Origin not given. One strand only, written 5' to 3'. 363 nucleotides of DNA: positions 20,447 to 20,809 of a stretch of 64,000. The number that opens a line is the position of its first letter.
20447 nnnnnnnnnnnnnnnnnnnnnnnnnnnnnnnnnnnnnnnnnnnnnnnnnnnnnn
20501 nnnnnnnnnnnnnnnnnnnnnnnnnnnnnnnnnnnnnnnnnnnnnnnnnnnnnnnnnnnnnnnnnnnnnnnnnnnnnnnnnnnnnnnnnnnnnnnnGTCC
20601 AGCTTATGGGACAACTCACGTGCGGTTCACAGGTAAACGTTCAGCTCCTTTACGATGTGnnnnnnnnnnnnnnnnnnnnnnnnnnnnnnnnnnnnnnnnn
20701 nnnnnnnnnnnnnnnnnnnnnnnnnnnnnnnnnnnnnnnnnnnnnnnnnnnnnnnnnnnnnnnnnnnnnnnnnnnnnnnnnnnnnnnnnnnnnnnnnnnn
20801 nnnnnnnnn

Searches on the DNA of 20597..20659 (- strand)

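Call 70: search_dna_similar(query=window:20597-20659:-, collection=ecoli_genomes, mode=near, max_rows=3)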
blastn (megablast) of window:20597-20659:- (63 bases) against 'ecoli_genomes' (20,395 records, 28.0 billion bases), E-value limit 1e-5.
Records with a match: 5405; places in all: 5407; records where one place covers at least 80% of the query: 5405.
Genomes with a match: 5405 of 5426; with a place that covers at least 80% of the query: 5405. Places per genome that has any: lowest 1, median 1, highest 2. On chromosomes: 5407 places; on plasmids: 0.
Best place of each record, by identity: >=99% 1; 95-99% 5399; 90-95% 5.
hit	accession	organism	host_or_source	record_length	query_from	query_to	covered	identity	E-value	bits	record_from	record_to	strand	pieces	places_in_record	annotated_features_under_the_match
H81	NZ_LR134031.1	Escherichia coli strain NCTC11151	missing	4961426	1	63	100%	100.0%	4e-24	117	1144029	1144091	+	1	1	rpoS: RNA polymerase sigma factor RpoS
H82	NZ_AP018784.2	Escherichia coli strain SK1144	-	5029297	1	63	100%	98.4%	2e-22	111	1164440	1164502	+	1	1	rpoS: RNA polymerase sigma factor RpoS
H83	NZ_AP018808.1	Escherichia coli strain E2865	Bos taurus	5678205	1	63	100%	98.4%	2e-22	111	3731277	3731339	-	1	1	rpoS: RNA polymerase sigma factor RpoS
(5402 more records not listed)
